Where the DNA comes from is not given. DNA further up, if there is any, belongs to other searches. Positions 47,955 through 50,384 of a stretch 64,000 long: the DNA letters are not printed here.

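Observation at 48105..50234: SPOR peptidoglycan-binding domain fused to a TPR segment and a putative outer-membrane beta-barrel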

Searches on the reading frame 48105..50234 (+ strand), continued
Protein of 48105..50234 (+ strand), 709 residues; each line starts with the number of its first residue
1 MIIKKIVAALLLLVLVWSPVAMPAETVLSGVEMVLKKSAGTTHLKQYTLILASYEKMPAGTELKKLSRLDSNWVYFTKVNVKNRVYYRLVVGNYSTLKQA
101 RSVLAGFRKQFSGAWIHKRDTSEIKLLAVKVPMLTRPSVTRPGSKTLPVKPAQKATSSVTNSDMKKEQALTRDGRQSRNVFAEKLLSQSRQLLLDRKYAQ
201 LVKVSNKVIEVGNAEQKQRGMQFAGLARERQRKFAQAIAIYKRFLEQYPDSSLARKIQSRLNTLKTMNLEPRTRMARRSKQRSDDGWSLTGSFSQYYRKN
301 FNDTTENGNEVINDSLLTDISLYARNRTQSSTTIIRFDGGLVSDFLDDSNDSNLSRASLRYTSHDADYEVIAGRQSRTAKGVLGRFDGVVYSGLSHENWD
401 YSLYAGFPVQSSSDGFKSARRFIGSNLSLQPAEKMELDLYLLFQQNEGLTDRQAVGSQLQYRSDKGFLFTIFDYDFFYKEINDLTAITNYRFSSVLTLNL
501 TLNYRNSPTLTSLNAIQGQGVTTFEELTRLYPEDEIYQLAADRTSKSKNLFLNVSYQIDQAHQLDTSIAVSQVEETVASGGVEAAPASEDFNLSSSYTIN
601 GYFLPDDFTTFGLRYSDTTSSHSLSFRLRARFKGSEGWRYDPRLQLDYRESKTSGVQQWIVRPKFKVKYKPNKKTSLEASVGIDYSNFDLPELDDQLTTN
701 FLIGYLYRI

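Call 24: find_related_loci(query=A1, collection=genome_contigs, flank=10000)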
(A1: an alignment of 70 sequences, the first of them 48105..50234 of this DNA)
Query A1 (709 aa) in genome_contigs; peptide patterns used: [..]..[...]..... (x = any residue, [..] = any of these).
599 stretches matched a pattern (row limit reached: there are more); 492 encode a relative of the query (tblastn E <= 1e-3); the best 80 are kept; 80 distinct loci.
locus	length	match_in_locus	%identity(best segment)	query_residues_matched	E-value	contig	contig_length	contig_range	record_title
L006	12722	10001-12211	46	1-708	0e+0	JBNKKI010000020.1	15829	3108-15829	MAG: Gammaproteobacteria bacterium isolate H1H2.bin.43.orig k141_91555, whole genome shotgun sequence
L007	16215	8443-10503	46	10-708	0e+0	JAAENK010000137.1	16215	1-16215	MAG: Gammaproteobacteria bacterium isolate Bse_30 BseG_CONTIG1807381, whole genome shotgun sequence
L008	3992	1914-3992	46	3-651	0e+0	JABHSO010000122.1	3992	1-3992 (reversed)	MAG: Gammaproteobacteria bacterium isolate SI039_bin4 k141_230390, whole genome shotgun sequence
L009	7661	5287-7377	44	10-708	0e+0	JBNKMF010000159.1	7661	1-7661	MAG: Gammaproteobacteria bacterium isolate H1.bin.24.strict NODE_159_length_7661_cov_58.066719, whole genome shotgun seq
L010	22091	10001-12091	44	10-708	0e+0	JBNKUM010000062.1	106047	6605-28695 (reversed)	MAG: Gammaproteobacteria bacterium isolate A1A2.bin.44.orig k141_2411084, whole genome shotgun sequence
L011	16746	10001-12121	42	10-708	0e+0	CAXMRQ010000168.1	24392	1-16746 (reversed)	MAG: uncultured Gammaproteobacteria bacterium isolate 10C-St20-MC-01_bin.27.orig genome assembly, contig: k141_3744031,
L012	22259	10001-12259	48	1-708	0e+0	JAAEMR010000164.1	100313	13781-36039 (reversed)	MAG: Gammaproteobacteria bacterium isolate Bse_11 BseG_CONTIG2112392, whole genome shotgun sequence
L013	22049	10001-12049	44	24-708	1e-180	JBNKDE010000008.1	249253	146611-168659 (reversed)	MAG: Gammaproteobacteria bacterium isolate F1.bin.8.strict NODE_8_length_249253_cov_13.751830, whole genome shotgun sequ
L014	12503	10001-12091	43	10-708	7e-178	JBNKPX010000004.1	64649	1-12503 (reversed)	MAG: Gammaproteobacteria bacterium isolate G1.bin.3.strict NODE_4_length_64649_cov_11.195379, whole genome shotgun seque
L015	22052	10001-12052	43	24-708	2e-170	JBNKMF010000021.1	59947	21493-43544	MAG: Gammaproteobacteria bacterium isolate H1.bin.24.strict NODE_21_length_59947_cov_138.093449, whole genome shotgun se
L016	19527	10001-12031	43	30-708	7e-175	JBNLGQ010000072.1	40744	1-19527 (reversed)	MAG: Gammaproteobacteria bacterium isolate C1.bin.13.orig k141_1280775, whole genome shotgun sequence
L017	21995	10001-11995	36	11-705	8e-144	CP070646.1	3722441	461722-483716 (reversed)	MAG: Gammaproteobacteria bacterium isolate bin89 chromosome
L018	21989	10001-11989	31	37-709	3e-98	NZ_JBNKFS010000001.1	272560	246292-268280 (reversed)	MAG: Sedimenticola sp. isolate E1E2.bin.5.strict NODE_1_length_272560_cov_11.838203, whole genome shotgun sequence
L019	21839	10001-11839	31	74-708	7e-97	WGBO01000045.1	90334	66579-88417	MAG: Gammaproteobacteria bacterium isolate S144_26 k151_35601, whole genome shotgun sequence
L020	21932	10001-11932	32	47-690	4e-96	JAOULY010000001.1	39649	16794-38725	MAG: Gammaproteobacteria bacterium isolate 8_1_July_SF_Bin11 8_1_July_SF_Bin11_scaffold_243_c1, whole genome shotgun seq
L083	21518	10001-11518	32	185-686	3e-78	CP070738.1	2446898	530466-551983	MAG: Gammaproteobacteria bacterium isolate bin397 chromosome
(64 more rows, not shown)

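Call 31: predict_structure(alignment_id=A1)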
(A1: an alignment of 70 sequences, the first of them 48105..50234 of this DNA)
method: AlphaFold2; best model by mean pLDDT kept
length: 709 residues; sequences in the alignment: 70
mean_pLDDT: 89.1   pTM: 0.60
mean pLDDT of the five models: 89.1, 88.4, 88.2, 87.9, 87.8
residues with pLDDT >= 90: 553; 70-90: 79; 50-70: 19; < 50: 58
segments of 3 or more residues with pLDDT < 50: 19-22, 134-173, 270-282
pLDDT, mean of each block of 10 residues (from residue 1): 79 70 75 89 89 94 92 95 94 95 95 95 91 48 37 38 35 61 95 94 97 96 97 93 97 96 74 41 74 98 84 97 96 97 96 96 96 92 91 89 95 90 97 96 96 97 97 97 98 97 97 94 94 98 98 98 98 97 97 98 93 98 98 95 98 94 98 97 90 86 98
secondary structure, 60 per line:
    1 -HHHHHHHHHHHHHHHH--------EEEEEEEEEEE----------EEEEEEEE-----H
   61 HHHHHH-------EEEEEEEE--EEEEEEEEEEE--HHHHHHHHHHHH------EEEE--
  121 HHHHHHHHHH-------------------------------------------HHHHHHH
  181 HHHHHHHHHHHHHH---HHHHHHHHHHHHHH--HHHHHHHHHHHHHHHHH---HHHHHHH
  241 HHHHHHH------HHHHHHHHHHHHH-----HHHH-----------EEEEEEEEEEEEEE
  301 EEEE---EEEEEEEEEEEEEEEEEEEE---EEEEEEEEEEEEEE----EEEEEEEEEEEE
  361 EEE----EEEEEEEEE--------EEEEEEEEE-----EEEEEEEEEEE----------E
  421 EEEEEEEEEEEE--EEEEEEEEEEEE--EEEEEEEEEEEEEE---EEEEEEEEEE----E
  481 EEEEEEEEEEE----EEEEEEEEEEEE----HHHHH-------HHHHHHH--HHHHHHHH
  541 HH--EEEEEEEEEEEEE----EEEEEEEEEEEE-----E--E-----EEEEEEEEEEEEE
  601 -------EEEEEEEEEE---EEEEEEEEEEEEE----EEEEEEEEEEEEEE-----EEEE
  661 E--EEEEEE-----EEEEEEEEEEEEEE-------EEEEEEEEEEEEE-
elements in order (helices of 4 or more, strands of 3 or more residues): H2-17 E26-36 E47-54 H60-66 E74-81 E84-94 H97-108 E115-118 H121-130 H174-194 H198-211 H214-230 H234-247 H254-266 H272-275 E287-304 E308-327 E331-344 E349-363 E368-376 E385-393 E399-409 E420-432 E435-446 E449-462 E466-475 E480-491 E496-507 H512-516 H524-530 H533-542 E545-557 E562-573 E588-600 E608-617 E621-633 E638-651 E657-661 E664-669 E675-688 E696-708

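Call 34: fold_search(model_id=the predicted structure, library=pdb)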
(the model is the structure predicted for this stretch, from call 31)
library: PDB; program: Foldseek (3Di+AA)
matches with E <= 10: 1182; with E <= 0.001: 398
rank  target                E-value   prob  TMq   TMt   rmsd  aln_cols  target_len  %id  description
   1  5ldt_A                3.0e-11  1.00  0.28  0.43  12.8       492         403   12  Crystal Structures of MOMP from Campylobacter jejuni (released 2016-10-26)
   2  5ldv                  6.3e-11  1.00  0.28  0.42  12.6       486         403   12  Crystal Structures of MOMP from Campylobacter jejuni (released 2016-10-26)
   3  3sy9_C                2.4e-10  1.00  0.27  0.46  12.0       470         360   11  Crystal structure of Pseudomonas aeruginosa OccD2 (OpdC) (released 2012-02-08)
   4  9fy9_D                3.7e-10  1.00  0.29  0.30  15.8       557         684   12  Cryo-EM structure of the type 1 chaperone-usher pilus FimD-tip complex (FimDHGFC) - Conformer 1 (released 2025-06-04)
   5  3szd_B                3.9e-10  1.00  0.27  0.46  11.8       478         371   10  Crystal structure of Pseudomonas aeruginosa OccK2 (OpdF) (released 2012-02-08)
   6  3syb                  4.6e-10  1.00  0.28  0.44  13.9       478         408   11  Crystal structure of Pseudomonas aeruginosa OccD3 (OpdP) (released 2012-02-08)
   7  5dl6                  4.6e-10  1.00  0.28  0.45  13.1       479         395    9  Crystal structure of Acinetobacter baumannii OccAB2 (released 2016-02-03)
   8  3a2s_X                1.8e-09  1.00  0.20  0.33  15.7       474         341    8  Crystal Structure of outer membrane protein PorB from Neisseria meningitidis in complex with sucrose (released 2010-04-07)
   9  3sy9_D                2.1e-09  1.00  0.26  0.45  12.9       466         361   11  Crystal structure of Pseudomonas aeruginosa OccD2 (OpdC) (released 2012-02-08)
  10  4fms_B                2.4e-09  1.00  0.30  0.51   9.4       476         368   10  Crystal structure of Pseudomonas aeruginosa OccK2 (OpdF) in complex with glucuronate (released 2013-03-13)
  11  2odj_A                2.7e-09  1.00  0.26  0.42  13.2       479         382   11  Crystal structure of the outer membrane protein OprD from Pseudomonas aeruginosa (released 2007-10-16)
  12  3sy7                  2.7e-09  1.00  0.27  0.44  11.9       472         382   11  Improved crystal structure of Pseudomonas aeruginosa OprD (released 2012-02-08)
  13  3ohn_A                3.0e-09  1.00  0.32  0.44  12.3       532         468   11  Crystal structure of the FimD translocation domain (released 2011-06-01)
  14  2odj_B                3.0e-09  1.00  0.24  0.38  14.6       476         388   11  Crystal structure of the outer membrane protein OprD from Pseudomonas aeruginosa (released 2007-10-16)
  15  4foz                  3.9e-09  1.00  0.27  0.44  12.0       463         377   10  Crystal Structure of OccD1 (OprD) Y282R/D307H (released 2013-03-13)
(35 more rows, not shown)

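Call 46: list_cluster_members(proteins=[P0001, P0003, P0004])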
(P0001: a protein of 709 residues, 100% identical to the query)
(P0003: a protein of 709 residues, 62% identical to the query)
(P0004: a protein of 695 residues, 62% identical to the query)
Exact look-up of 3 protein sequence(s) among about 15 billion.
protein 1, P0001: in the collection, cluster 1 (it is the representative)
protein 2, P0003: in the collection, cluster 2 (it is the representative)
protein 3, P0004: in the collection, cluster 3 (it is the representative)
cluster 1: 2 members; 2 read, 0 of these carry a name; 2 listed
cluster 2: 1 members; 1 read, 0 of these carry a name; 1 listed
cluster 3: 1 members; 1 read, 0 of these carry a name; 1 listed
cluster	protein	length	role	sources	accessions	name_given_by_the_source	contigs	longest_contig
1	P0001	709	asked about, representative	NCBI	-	-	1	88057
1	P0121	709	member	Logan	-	-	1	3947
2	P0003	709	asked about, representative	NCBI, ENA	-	-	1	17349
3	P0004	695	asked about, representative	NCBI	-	-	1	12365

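Call 62: search_protein_families(library=pfam, proteins=[L083:8714-11629:+, L083:6507-7934:-, L083:4004-5224:+, L083:5505-6356:-, L083:11792-12745:+, L083:11777-12601:-, L083:12919-15030:-, L083:15031-17070:-], max_evalue=0.001)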
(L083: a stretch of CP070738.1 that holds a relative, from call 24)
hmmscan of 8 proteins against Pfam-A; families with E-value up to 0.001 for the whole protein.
L083:8714-11629:+ (971 aa): 2 families
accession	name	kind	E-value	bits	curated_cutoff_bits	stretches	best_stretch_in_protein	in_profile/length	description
PF13432.12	TPR_16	-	2.9e-06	28.1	32.7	1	432-496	2-64/65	Tetratricopeptide repeat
PF07719.23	TPR_2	-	0.00062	20.1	27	0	464-495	2-33/34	Tetratricopeptide repeat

L083:6507-7934:- (475 aa): 5 families
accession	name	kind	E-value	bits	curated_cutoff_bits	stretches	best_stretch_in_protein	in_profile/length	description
PF10996.14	Beta-Casp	-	4.1e-36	124.6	27.7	1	267-391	2-120/120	Beta-Casp domain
PF07521.17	RMMBL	-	1.5e-17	63.8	21.6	1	405-467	2-63/63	Zn-dependent metallo-hydrolase RNA specificity domain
PF00753.33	Lactamase_B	-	4.1e-10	40.3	22.7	1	27-212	6-161/196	Metallo-beta-lactamase superfamily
PF12706.13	Lactamase_B_2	-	9.2e-10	38.9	27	1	39-104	3-69/200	Beta-lactamase superfamily domain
PF16661.11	Lactamase_B_6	-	3.1e-08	33.7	27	1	32-216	2-177/193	Metallo-beta-lactamase superfamily domain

L083:4004-5224:+ (406 aa): 4 families
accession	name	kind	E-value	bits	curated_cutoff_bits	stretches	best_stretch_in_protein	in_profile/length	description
PF25106.1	VWA_4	-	1.3e-13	51.3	27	1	57-235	2-166/169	von Willebrand factor A domain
PF13519.12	VWA_2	-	2.8e-07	31.6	27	1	57-170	1-106/107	von Willebrand factor type A domain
PF13768.12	VWA_3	-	1.4e-06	28.9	27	1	56-222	2-153/155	von Willebrand factor type A domain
PF00092.34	VWA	-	2.5e-06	28.3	23.8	1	57-207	2-145/174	von Willebrand factor type A domain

L083:5505-6356:- (283 aa): 2 families
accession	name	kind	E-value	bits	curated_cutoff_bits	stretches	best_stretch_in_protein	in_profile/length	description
PF07224.18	Chlorophyllase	-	2.9e-10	39.9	26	1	50-177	17-143/301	Chlorophyllase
PF01738.24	DLH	-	1.9e-07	31.4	21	1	66-152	2-99/217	Dienelactone hydrolase family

L083:11792-12745:+ (317 aa): 1 family
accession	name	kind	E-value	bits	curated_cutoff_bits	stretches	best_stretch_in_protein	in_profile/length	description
PF00196.25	GerE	-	4.2e-14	52.4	23.5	1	235-288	2-55/57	Bacterial regulatory proteins, luxR family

L083:11777-12601:- (274 aa): 0 families

L083:12919-15030:- (703 aa): 4 families
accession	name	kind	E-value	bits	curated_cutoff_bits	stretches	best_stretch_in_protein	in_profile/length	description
PF14716.13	HHH_8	-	4.5e-22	78.6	30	1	5-81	2-72/73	Helix-hairpin-helix domain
PF14520.12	HHH_5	-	3.7e-13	50.2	27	1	98-151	4-55/57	Helix-hairpin-helix domain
PF00633.29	HHH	-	1.2e-06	28.4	24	0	99-114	14-29/30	Helix-hairpin-helix motif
PF12826.13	HHH_2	-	1.9e-06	28.3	27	0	101-148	8-52/64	Helix-hairpin-helix motif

L083:15031-17070:- (679 aa): 8 families
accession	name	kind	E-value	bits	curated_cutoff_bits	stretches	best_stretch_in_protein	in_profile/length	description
PF01434.24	Peptidase_M41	-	1.1e-58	198.7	29.9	1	477-663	3-190/191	Peptidase family M41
PF00004.35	AAA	-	2e-44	151.6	21.2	1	263-395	1-130/131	ATPase family associated with various cellular activities (AAA)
PF17862.7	AAA_lid_3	-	4.2e-15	55.4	27.2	1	418-462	1-45/45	AAA+ lid domain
PF06480.20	FtsH_ext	-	2.1e-08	34.7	25.5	1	67-162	6-100/103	FtsH Extracellular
PF07728.20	AAA_5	-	3.4e-06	27.6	22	1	262-382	1-135/139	AAA domain (dynein-related subfamily)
PF05496.18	RuvB_N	-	3.3e-05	24.1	27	1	226-329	6-94/159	Holliday junction DNA helicase RuvB P-loop domain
PF06068.19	TIP49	-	7.1e-05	22.6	23.8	1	260-297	50-89/347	TIP49 P-loop domain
PF13191.12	AAA_16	-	0.00019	22.4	32.6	0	258-284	22-48/167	AAA ATPase domain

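Call 84: search_protein_representatives(alignment_id=A1)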
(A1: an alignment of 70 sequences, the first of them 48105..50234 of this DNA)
Query: 70 sequences, 698 profile positions. Proteins with E-value up to 0.001 (for the whole library): 4170; up to 1e-10: 2144; up to 1e-30: 1249. The best 150 are listed.
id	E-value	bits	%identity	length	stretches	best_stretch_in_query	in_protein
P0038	4.0e-271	918.0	-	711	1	5-698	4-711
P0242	1.2e-267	906.5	-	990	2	39-698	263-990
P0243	1.1e-264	896.7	-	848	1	11-698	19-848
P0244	1.1e-263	893.4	-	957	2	36-668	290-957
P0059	4.9e-258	874.7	-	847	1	8-698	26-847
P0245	7.1e-256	867.6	-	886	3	47-697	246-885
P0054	6.2e-254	861.2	-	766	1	7-698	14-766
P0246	1.5e-253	859.9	-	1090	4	42-698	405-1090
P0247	6.1e-253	857.9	-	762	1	42-698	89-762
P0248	2.0e-251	852.9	-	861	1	29-698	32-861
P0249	7.9e-249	844.3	-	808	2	44-698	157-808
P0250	5.0e-248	841.7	-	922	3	46-698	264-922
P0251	8.0e-248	841.0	-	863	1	43-698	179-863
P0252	6.9e-247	837.9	-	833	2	42-698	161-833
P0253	1.2e-242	823.9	-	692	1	15-698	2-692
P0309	1.7e-206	704.4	-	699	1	149-698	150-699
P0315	5.3e-204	696.1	-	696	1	131-698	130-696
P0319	1.5e-201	688.1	-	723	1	153-698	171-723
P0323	1.0e-199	682.0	-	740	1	151-698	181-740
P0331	3.4e-197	673.6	-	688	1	147-698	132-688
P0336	2.7e-196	670.7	-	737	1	130-698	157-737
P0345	7.9e-193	659.2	-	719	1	135-698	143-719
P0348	3.0e-192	657.3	-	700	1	141-698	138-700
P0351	9.6e-191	652.3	-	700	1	159-698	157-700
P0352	1.1e-190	652.1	-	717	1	140-698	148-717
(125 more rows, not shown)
